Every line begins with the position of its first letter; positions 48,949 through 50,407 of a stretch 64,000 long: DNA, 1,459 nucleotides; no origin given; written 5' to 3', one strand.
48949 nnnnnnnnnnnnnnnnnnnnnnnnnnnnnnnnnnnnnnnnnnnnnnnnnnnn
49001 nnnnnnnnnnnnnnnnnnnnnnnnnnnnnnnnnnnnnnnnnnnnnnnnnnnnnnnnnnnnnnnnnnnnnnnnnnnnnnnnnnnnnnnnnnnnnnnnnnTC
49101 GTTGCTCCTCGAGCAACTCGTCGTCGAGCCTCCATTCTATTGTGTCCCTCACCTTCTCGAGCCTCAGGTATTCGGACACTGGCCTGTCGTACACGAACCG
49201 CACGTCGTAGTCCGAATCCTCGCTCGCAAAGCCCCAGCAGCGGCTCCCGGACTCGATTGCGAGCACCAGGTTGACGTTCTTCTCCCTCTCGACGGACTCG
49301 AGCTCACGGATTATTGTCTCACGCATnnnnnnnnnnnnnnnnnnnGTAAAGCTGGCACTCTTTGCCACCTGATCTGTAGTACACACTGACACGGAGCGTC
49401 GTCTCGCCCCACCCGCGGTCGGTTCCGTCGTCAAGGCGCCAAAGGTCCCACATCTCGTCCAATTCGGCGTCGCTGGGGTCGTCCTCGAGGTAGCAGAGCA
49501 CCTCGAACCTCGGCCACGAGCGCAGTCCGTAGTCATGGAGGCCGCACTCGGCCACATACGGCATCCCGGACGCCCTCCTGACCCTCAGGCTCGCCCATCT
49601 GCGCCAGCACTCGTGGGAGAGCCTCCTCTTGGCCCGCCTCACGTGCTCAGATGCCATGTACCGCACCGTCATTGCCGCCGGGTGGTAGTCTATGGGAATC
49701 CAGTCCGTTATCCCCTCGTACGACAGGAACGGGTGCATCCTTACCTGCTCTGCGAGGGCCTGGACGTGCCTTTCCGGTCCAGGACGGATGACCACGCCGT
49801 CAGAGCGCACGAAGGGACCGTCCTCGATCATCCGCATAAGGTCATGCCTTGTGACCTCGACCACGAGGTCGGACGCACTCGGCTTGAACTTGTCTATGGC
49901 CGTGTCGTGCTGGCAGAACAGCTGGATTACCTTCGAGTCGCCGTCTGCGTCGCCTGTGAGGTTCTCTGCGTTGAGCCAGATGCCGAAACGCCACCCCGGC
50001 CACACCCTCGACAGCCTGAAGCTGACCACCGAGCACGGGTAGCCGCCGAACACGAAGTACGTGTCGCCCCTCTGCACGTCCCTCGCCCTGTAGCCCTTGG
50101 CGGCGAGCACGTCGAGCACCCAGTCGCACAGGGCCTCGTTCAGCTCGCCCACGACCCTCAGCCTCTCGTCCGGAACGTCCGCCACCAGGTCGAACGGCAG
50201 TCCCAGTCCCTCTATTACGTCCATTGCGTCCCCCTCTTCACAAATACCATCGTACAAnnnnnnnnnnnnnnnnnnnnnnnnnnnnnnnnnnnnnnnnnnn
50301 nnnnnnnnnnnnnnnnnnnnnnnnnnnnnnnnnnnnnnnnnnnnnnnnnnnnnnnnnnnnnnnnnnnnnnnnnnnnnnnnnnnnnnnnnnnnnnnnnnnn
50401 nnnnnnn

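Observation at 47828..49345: Solo TnpB element on the minus strand at the junction of the two convergent arms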

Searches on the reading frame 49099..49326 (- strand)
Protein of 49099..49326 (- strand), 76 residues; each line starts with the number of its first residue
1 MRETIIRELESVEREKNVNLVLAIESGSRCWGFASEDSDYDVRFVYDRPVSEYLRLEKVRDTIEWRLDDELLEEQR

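Call 5: search_protein_families(library=pfam, proteins=[window:49099-49326:-], max_evalue=0.1)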
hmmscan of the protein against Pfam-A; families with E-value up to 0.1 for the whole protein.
window:49099-49326:- (76 aa): 3 families
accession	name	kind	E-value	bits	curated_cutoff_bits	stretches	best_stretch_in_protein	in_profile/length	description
PF10127.15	RlaP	-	4.1e-26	92.6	23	1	1-71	1-71/249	RNA repair pathway DNA polymerase beta family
PF18765.7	Polbeta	-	0.012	16.1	26.9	1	16-58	9-53/93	Polymerase beta, Nucleotidyltransferase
PF01909.29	NTP_transf_2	-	0.016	16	21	1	24-61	18-53/93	Nucleotidyltransferase domain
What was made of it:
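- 49121..49326 (-): 5' fragment of rlaP (RNA-repair-associated pol-beta-type nucleotidyltransferase), codons 1 to about 70. Pfam RlaP PF10127 positions 1-71 of 249, E 4e-26 (call 5).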

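Call 14: find_encoding_contigs(protein=window:49099-49326:-, flank=6000, max_places=8)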
Protein window:49099-49326:- (76 aa): 3 contigs read that carry it; 2 places shown.
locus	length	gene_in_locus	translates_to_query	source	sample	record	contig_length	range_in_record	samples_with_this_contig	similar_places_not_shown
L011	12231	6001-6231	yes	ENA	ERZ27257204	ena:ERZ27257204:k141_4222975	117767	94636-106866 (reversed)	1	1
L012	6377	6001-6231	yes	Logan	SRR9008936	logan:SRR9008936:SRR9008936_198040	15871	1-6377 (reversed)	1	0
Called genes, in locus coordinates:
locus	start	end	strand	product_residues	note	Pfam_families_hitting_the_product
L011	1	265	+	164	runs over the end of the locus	-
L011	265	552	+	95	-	-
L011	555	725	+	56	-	-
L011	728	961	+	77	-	-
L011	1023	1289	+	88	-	-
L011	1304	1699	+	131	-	-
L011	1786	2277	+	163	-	-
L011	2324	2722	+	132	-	-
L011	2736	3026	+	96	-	-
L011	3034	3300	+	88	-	-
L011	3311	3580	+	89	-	PF13560:HTH_31, PF12844:HTH_19, PF01381:HTH_3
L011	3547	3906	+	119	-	PF04365:BrnT_toxin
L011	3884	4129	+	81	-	-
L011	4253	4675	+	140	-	-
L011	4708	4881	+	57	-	-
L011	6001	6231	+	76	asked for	PF10127:RlaP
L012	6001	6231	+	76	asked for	PF10127:RlaP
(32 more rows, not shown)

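Call 15: find_homologous_proteins(query=window:49099-49326:-, max_evalue=0.00001)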
Query window:49099-49326:- (76 aa): 16 proteins with E <= 0.00001 among 18 candidates.
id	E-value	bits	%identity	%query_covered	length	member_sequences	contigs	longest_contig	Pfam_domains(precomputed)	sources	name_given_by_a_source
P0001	2.5e-39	150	95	100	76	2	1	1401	PF10127.16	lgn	-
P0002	1.3e-22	97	70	91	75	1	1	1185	PF10127.16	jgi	-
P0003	1.5e-22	97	72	91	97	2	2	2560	PF10127.16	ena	-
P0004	2.0e-22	96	62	93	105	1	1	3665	PF10127.16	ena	-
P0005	3.1e-22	96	72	91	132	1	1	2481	PF10127.16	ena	-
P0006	7.0e-22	95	63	93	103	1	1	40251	PF10127.16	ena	-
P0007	1.7e-21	93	72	91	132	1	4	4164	PF10127.16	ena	-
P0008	5.6e-21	92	71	72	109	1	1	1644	PF10127.16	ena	-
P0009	8.1e-21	91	71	91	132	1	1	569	PF10127.16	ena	-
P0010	9.9e-21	91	63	88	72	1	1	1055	PF10127.16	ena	-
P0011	2.4e-18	83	58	93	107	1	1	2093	PF10127.16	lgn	-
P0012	6.3e-18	82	60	89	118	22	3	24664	PF10127.16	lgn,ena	-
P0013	3.7e-16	76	60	88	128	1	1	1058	PF10127.16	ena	-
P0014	7.3e-13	66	62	68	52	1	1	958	PF10127.16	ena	-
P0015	6.9e-12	63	58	84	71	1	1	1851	PF10127.16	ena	-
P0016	1.3e-11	62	54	80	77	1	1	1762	PF10127.16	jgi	jgi:predicted nucleotidyltransferase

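Call 17: find_encoding_contigs(protein=P0006, flank=5000, max_places=4)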
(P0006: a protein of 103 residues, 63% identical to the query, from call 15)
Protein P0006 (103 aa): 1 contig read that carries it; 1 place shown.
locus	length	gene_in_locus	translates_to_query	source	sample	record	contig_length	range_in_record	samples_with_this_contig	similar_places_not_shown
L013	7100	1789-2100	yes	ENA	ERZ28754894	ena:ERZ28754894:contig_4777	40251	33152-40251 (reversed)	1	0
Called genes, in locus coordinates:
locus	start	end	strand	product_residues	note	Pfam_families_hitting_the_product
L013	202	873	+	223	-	-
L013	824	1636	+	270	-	-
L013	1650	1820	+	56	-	-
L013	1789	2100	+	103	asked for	PF10127:RlaP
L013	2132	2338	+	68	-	PF10127:RlaP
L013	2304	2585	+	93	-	-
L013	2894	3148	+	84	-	PF01381:HTH_3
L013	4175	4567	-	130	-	PF06970:RepA_N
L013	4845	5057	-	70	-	-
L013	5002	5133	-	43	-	-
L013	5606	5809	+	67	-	-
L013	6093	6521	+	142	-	PF01555:N6_N4_Mtase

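Call 18: find_encoding_contigs(protein=P0012, flank=5000, max_places=4)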
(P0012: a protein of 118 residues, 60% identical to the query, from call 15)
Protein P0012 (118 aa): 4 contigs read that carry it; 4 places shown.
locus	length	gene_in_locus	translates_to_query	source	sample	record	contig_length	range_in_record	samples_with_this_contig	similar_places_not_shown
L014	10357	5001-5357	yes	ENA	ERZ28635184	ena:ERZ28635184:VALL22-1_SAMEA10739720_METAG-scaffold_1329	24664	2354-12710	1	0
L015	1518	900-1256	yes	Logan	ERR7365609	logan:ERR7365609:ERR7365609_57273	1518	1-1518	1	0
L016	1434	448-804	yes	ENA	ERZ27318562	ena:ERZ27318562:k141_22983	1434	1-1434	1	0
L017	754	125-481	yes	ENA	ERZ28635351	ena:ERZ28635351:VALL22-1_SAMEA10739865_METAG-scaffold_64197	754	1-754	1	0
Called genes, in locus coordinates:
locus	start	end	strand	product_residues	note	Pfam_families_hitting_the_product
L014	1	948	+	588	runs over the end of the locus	PF04055:Radical_SAM, PF13353:Fer4_12 (faint), PF13186:SPASM (faint)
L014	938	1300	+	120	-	-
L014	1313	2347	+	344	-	-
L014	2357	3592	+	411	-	PF13280:WYL (faint)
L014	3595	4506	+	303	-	-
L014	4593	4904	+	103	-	PF01139:RtcB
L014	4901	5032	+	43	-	-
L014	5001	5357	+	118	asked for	PF10127:RlaP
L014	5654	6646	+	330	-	PF13280:WYL, PF25583:WCX (weak)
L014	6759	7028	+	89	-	-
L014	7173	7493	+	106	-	PF08797:HIRAN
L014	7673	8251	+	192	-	PF13749:HATPase_c_4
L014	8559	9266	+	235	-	PF05621:TniB (faint), PF13401:AAA_22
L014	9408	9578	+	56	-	-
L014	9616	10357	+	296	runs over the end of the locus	PF02661:Fic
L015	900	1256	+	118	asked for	PF10127:RlaP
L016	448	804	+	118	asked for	PF10127:RlaP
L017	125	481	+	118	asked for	PF10127:RlaP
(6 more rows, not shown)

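Call 47: find_encoding_contigs(protein=P0001, flank=3000, max_places=4)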
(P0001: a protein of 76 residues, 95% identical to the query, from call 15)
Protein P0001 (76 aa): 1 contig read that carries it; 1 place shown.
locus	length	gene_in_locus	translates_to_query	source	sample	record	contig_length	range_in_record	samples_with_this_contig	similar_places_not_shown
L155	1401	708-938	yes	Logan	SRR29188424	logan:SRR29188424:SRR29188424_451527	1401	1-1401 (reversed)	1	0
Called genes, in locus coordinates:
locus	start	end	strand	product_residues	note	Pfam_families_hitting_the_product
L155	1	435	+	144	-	?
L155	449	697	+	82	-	-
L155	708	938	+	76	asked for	PF10127:RlaP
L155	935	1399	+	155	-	?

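Call 56: find_related_loci(query=window:49120-49326:-, collection=viral_contigs, flank=3000)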
Query window:49120-49326:- (69 aa) in viral_contigs; peptide patterns used: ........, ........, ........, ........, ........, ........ (x = any residue, [..] = any of these).
4 stretches matched a pattern, but none encodes a relative of the query by tblastn (E <= 1e-3).
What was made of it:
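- Tried and rejected: The fragment alone found no viral relatives (call 56).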

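Call 58: find_related_loci(query=A2, collection=viral_contigs, flank=2500)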
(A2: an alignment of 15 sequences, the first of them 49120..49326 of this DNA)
Query A2 (69 aa) in viral_contigs; peptide patterns used: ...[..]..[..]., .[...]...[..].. (x = any residue, [..] = any of these).
80 stretches matched a pattern; 67 encode a relative of the query (tblastn E <= 1e-3); 67 distinct loci.
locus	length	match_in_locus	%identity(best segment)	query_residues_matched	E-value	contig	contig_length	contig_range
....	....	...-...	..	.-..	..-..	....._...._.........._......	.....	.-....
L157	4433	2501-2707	57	1-69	2e-24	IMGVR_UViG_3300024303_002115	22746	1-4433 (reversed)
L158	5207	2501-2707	57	1-69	1e-24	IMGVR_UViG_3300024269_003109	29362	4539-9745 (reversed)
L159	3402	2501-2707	55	1-69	4e-24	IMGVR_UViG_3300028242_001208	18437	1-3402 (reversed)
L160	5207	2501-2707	61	1-69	7e-22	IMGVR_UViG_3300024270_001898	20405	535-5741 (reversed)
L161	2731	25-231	57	1-69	1e-21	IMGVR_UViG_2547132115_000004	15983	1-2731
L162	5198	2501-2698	50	1-66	2e-21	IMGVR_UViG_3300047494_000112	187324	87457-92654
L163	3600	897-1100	54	3-69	2e-21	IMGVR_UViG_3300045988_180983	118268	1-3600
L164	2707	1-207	55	1-69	3e-21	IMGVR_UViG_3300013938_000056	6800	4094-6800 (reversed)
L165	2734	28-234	55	1-69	3e-21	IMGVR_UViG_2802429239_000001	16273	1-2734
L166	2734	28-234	55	1-69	3e-21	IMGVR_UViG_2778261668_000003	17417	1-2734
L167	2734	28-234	55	1-69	3e-21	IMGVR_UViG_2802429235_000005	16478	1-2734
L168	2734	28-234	54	1-69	3e-20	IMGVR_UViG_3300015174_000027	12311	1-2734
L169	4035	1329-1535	54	1-69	3e-20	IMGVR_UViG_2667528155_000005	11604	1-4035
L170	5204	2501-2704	53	3-69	1e-19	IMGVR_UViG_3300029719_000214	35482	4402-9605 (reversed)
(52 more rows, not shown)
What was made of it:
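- Tried and rejected: An alignment query did (call 58).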

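Call 60: find_encoding_contigs(protein=P0007, flank=4000, max_places=4)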
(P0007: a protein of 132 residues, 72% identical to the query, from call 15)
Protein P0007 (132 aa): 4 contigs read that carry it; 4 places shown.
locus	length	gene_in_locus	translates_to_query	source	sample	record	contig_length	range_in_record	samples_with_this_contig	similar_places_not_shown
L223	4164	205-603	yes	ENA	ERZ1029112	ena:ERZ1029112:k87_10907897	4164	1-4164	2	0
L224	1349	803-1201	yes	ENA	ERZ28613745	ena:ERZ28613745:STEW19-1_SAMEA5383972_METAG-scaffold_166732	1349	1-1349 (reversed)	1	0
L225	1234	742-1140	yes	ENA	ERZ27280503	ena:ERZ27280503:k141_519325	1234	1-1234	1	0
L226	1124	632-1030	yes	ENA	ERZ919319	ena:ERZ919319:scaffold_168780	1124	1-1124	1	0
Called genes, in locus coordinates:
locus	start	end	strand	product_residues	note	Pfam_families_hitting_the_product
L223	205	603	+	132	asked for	PF10127:RlaP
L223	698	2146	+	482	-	PF14353:CpXC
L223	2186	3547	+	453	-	PF14353:CpXC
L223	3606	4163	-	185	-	?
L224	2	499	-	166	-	?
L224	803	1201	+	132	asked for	PF10127:RlaP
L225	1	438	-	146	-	?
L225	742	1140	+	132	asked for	PF10127:RlaP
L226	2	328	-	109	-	?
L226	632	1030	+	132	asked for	PF10127:RlaP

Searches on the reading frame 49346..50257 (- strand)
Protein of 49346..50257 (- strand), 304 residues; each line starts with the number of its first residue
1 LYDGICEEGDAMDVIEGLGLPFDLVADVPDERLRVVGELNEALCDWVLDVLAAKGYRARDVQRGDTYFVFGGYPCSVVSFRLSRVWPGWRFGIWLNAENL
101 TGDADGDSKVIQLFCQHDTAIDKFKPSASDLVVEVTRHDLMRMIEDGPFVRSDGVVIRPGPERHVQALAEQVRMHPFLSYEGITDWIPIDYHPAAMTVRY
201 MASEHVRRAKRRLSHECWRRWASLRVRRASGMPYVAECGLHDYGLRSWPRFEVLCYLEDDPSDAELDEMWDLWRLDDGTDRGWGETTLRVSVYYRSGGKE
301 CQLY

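Call 5: search_protein_families(library=pfam, proteins=[window:49346-50257:-], max_evalue=0.1)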
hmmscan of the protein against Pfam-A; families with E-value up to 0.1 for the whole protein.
window:49346-50257:- (304 aa): 0 families

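Call 12: find_related_loci(query=window:49346-50257:-, collection=viral_contigs, flank=6000)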
Query window:49346-50257:- (304 aa) in viral_contigs; peptide patterns used: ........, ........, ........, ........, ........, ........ (x = any residue, [..] = any of these).
No stretch of DNA in the collection matches any of the patterns.
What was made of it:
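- Tried and rejected: A search for relatives of the 304-aa neighbour in viral contigs found nothing (call 12).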

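Call 77: search_protein_families(library=phrogs, proteins=[window:49346-50257:-], max_evalue=0.001)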
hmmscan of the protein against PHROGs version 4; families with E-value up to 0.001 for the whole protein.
window:49346-50257:- (304 aa): 0 families
